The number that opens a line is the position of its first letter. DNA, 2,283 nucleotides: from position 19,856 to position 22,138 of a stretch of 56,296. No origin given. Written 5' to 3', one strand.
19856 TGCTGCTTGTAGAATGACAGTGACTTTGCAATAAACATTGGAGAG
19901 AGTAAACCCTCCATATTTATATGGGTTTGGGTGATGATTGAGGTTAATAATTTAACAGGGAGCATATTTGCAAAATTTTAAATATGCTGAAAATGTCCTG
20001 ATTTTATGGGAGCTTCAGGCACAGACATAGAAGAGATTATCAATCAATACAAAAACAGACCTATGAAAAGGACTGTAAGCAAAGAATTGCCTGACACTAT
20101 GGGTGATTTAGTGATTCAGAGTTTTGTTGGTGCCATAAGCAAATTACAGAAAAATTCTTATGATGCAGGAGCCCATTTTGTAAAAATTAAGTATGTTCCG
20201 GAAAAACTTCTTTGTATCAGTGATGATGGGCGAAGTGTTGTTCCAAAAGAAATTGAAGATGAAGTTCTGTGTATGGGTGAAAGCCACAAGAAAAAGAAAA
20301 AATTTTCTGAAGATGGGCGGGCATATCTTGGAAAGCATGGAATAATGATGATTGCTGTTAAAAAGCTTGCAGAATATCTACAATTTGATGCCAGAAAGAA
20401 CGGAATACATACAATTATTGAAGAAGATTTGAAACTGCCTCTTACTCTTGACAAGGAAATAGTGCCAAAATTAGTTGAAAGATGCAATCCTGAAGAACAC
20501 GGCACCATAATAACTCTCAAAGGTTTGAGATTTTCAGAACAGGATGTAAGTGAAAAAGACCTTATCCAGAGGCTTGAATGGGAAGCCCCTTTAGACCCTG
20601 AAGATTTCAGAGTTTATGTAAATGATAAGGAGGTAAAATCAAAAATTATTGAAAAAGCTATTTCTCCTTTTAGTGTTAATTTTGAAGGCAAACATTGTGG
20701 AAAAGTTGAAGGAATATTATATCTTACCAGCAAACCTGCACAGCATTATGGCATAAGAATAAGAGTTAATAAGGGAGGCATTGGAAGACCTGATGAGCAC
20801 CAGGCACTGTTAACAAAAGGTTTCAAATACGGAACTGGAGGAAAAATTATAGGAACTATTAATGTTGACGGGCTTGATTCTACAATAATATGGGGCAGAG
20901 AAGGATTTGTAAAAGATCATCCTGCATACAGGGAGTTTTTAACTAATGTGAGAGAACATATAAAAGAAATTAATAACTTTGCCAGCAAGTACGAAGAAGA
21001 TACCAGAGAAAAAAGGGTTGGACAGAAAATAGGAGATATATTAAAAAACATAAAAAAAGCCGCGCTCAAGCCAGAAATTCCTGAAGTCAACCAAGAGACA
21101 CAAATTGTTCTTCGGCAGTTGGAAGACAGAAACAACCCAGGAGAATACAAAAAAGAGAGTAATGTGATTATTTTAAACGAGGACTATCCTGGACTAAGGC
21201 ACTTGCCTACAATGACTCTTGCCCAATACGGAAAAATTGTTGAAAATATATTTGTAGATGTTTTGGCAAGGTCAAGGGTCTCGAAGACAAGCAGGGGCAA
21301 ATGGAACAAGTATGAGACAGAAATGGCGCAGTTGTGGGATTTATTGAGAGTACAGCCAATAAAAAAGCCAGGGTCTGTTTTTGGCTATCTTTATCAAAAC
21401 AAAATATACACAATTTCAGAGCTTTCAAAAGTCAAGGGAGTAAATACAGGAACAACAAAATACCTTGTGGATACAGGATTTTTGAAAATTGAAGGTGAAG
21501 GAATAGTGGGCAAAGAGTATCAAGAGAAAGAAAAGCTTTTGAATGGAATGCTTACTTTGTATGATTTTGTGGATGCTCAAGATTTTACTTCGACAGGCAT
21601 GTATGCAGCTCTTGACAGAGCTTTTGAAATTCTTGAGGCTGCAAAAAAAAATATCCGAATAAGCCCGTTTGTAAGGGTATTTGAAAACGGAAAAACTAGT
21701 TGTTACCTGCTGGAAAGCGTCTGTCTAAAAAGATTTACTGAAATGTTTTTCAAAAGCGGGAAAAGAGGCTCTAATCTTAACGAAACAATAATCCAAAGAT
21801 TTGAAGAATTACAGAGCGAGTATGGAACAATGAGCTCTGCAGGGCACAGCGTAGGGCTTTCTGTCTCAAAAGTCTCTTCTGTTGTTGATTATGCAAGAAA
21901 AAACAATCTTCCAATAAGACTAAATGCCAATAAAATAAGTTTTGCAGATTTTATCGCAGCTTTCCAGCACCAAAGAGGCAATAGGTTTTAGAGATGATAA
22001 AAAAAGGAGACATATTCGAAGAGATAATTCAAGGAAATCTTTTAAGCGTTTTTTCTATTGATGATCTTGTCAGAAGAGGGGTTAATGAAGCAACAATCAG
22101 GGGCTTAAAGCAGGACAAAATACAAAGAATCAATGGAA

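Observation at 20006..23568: Orphan two-gene operon: divergent GHKL/MORC-like ATPase fused to HTH modules, plus a 524-aa partner built from similar HTH-like modules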

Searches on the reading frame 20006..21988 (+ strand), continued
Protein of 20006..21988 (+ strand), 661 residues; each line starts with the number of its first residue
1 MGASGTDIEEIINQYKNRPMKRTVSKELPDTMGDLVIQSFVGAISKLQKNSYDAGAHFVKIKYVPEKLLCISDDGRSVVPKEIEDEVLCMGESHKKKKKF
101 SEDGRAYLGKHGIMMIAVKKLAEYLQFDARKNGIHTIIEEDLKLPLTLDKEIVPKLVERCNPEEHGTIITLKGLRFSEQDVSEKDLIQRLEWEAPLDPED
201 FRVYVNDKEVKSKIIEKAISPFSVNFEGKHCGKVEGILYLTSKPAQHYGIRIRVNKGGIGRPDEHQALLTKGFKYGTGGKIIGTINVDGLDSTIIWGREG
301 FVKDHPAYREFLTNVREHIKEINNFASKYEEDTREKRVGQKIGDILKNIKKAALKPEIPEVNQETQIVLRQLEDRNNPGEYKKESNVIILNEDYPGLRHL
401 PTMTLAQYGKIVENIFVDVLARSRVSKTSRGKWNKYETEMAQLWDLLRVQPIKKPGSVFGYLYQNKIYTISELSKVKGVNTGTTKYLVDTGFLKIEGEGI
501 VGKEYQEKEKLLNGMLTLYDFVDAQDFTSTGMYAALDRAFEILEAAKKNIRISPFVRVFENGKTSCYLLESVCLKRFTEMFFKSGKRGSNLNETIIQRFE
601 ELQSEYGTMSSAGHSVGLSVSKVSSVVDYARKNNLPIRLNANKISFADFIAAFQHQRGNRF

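Call 107: fold_search(model_id=the predicted structure, library=viral)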
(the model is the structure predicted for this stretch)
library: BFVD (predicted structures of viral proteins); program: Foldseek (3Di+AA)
matches with E <= 10: 580; with E <= 0.001: 93
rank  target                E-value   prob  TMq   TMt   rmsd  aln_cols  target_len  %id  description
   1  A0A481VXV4            2.4e-14  1.00  0.36  0.46  10.3       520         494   12  (no name in the UniProt tables at hand)
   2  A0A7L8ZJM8            1.9e-13  1.00  0.26  0.33  17.2       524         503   12  DNA topoisomerase (ATP-hydrolyzing) [Campylobacter phage F379]
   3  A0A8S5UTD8            3.2e-13  1.00  0.31  0.27  25.9       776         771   13  DNA topoisomerase (ATP-hydrolyzing) [Myoviridae sp. ctYA416]
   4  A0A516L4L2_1          3.6e-13  1.00  0.37  0.19  17.1       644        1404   10  (no name in the UniProt tables at hand)
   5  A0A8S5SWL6            3.6e-13  1.00  0.27  0.37  14.1       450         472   15  DNA topoisomerase (ATP-hydrolyzing) [Siphoviridae sp. ctZHD14]
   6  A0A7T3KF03            1.2e-12  1.00  0.30  0.31  19.8       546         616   14  DNA topoisomerase (ATP-hydrolyzing) [Campylobacter phage F355]
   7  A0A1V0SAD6            1.3e-12  1.00  0.36  0.35  18.7       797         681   10  Heat shock protein 83 kDa [Catovirus CTV1]
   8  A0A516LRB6            2.0e-12  1.00  0.37  0.33  21.9       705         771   11  (no name in the UniProt tables at hand)
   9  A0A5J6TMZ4            2.7e-12  1.00  0.33  0.31  24.1       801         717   12  (no name in the UniProt tables at hand)
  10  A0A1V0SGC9            3.3e-12  1.00  0.34  0.32  22.7       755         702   11  Uncharacterized protein [Hokovirus HKV1]
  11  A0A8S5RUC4            6.6e-12  1.00  0.30  0.32  13.0       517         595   11  (no name in the UniProt tables at hand)
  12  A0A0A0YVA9            1.3e-11  1.00  0.27  0.27  25.7       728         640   11  DNA topoisomerase 2 [Erwinia phage phiEa2809]
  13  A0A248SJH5            1.5e-11  1.00  0.28  0.30  13.6       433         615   12  (no name in the UniProt tables at hand)
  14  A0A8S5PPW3            1.9e-11  1.00  0.29  0.38  15.9       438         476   14  DNA topoisomerase (ATP-hydrolyzing) [Myoviridae sp. ctwwN25]
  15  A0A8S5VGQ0            2.6e-11  1.00  0.28  0.40  10.1       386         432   15  DNA topoisomerase (ATP-hydrolyzing) [Myoviridae sp. ctkfK18]
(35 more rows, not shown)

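Call 110: search_protein_families(library=pfam, proteins=[L090:74-880:-, L090:4229-6457:-, L090:6476-8758:-], max_evalue=0.001)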
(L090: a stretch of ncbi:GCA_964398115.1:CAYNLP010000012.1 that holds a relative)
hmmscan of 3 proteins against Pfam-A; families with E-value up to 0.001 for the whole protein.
L090:74-880:- (268 aa): 0 families

L090:4229-6457:- (742 aa): 0 families

L090:6476-8758:- (760 aa): 1 family
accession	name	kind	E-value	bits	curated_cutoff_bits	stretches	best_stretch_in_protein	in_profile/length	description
PF00437.27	T2SSE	-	1.5e-15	57.2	24.9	1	413-605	98-274/370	Type II/IV secretion system protein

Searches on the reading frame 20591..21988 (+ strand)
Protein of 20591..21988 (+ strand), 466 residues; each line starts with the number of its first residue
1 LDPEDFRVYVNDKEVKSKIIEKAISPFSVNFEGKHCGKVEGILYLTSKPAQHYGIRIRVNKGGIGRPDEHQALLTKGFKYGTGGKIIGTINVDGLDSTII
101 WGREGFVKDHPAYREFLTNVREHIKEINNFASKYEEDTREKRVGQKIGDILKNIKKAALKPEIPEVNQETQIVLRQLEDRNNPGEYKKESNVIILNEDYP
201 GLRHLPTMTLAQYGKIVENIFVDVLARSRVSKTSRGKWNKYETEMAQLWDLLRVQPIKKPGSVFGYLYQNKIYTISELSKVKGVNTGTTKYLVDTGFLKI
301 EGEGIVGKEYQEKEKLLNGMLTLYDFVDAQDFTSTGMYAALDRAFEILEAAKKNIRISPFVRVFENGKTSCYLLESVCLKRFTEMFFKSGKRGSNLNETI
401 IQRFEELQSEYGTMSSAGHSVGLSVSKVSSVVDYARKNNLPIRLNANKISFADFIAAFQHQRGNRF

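Call 96: search_solved_structures(query=A4, max_evalue=10, show_alignments=3)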
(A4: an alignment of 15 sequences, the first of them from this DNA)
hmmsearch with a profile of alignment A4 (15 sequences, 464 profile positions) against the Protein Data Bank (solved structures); distinct sequences matched with E-value up to 10: 3.
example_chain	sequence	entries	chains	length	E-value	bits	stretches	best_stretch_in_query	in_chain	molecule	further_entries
28jw_n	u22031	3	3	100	0.4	12.8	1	216-293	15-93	Small ribosomal subunit protein uS14c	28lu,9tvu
9ynu_A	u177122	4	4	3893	1.1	11.4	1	145-240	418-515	Non-specific serine/threonine protein kinase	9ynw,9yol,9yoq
7cla_A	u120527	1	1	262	3.2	9.9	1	262-305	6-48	HTH-type transcriptional regulator SkgA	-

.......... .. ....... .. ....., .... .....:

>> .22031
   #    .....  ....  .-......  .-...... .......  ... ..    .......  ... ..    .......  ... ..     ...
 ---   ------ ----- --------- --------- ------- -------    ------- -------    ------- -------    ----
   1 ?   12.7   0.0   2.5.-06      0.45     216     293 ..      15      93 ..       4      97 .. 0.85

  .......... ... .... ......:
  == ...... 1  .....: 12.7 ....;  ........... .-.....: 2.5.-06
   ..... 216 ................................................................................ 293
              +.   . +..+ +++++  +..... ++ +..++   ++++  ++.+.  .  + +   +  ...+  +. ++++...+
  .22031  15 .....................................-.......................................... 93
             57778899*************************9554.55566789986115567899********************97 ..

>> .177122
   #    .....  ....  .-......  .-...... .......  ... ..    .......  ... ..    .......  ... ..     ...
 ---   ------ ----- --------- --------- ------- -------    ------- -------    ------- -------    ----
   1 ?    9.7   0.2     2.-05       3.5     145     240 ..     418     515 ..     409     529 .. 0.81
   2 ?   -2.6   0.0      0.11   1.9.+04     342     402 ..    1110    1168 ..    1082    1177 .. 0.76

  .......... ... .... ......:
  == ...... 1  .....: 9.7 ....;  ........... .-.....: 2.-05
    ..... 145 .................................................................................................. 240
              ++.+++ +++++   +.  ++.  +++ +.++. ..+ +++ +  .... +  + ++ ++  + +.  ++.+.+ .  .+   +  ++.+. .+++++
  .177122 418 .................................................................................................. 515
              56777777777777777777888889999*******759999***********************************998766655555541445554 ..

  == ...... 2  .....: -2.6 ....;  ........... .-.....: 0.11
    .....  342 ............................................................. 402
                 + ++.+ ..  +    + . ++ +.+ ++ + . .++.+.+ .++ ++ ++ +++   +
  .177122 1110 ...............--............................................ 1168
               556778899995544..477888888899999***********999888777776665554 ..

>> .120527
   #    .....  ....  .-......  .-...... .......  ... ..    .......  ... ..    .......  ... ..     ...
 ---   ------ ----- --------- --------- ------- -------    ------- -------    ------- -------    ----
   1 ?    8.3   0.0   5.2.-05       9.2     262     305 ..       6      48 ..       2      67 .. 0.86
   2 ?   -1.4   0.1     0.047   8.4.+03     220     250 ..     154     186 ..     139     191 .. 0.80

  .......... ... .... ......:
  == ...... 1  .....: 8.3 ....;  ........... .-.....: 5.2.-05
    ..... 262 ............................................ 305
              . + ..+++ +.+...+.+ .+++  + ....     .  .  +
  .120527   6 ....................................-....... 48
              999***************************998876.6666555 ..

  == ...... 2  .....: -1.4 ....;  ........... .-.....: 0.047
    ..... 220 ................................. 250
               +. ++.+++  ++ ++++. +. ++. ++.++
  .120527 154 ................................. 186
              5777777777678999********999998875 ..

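Call 105: search_dna_similar(query=window:20591-21988:+, collection=plasmids, mode=protein, max_evalue=0.001, max_rows=10)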
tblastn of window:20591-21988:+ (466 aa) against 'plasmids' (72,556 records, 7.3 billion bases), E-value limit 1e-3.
No match.

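Call 106: search_dna_similar(query=window:20591-21988:+, collection=phages, mode=protein, max_evalue=0.001, max_rows=10)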
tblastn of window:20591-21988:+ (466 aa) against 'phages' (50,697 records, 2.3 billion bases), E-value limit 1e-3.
No match.

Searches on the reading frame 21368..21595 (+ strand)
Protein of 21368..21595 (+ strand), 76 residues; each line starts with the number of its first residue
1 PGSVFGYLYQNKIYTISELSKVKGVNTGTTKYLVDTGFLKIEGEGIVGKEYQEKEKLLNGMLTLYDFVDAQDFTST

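Call 83: search_protein_families(library=pfam, alignment_id=A6, max_evalue=1)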
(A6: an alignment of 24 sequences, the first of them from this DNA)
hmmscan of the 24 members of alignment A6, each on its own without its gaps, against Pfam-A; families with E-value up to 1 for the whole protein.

A. member 1, seq(76 aa): 1 family
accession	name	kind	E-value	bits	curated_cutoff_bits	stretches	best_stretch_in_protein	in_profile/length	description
PF13411.12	MerR_1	-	0.14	12.8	21.6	1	14-42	1-29/69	MerR HTH family regulatory protein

B. families by the number of members that match (of 24 scanned): 15 families
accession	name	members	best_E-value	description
PF12728.13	HTH_17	9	0.0052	Helix-turn-helix domain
PF13411.12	MerR_1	7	0.0044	MerR HTH family regulatory protein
PF00376.29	MerR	5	0.015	MerR family regulatory protein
PF13338.12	AbiEi_4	2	0.099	Transcriptional regulator, AbiEi antitoxin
PF20288.3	MC2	1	0.033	ABC-three component (ABC-3C) system Middle Component 2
PF05035.17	DGOK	1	0.038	2-keto-3-deoxy-galactonokinase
PF19575.5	HTH_58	1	0.04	Helix-turn-helix domain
PF24231.1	DUF7444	1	0.086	Family of unknown function (DUF7444)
PF08220.18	HTH_DeoR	1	0.086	DeoR-like helix-turn-helix domain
PF02839.19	CBM_5_12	1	0.12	Carbohydrate-binding module family 5/12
PF04361.18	DUF494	1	0.12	Protein of unknown function (DUF494)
PF05331.17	DUF742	1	0.15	Protein of unknown function (DUF742)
PF13591.12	MerR_2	1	0.17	MerR HTH family regulatory protein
PF16572.11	HlyD_D4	1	0.19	Long alpha hairpin domain of cation efflux system protein, CusB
PF19194.5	DUF5869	1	0.23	Family of unknown function (DUF5869)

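Call 86: search_solved_structures(query=A6, max_evalue=10)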
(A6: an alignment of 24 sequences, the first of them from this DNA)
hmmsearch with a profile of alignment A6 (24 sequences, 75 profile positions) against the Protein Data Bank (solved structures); distinct sequences matched with E-value up to 10: 11.
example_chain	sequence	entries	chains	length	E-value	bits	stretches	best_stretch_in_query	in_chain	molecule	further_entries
8vd6_A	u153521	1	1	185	3e-05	26.8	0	15-44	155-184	CAP REPEAT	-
4rzp_A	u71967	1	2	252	0.00049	22.9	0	17-41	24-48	Engineered Protein OR366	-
3gpv_A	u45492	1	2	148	0.01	18.7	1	11-40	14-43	Transcriptional regulator, MerR family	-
4lhf_A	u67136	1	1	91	0.022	17.6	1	17-41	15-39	Regulatory protein cox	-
7cla_A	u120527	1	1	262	0.029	17.2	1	9-53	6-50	HTH-type transcriptional regulator SkgA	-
1jbg_A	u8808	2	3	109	0.24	14.3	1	12-40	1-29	transcription activator of multidrug-efflux transporter genes mta | transcription activator MtaN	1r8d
2ejy_A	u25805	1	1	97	0.32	13.9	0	51-65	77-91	55 kDa erythrocyte membrane protein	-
2dg6_A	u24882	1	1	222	0.33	13.9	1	16-41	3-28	putative transcriptional regulator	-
2ev8_A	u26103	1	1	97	0.38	13.6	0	51-65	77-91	55 kDa erythrocyte membrane protein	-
7ckq_G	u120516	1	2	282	1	12.3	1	11-35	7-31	Multidrug-efflux transporter 1 regulator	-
1d2p_A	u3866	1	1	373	1.1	12.2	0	11-27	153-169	COLLAGEN ADHESIN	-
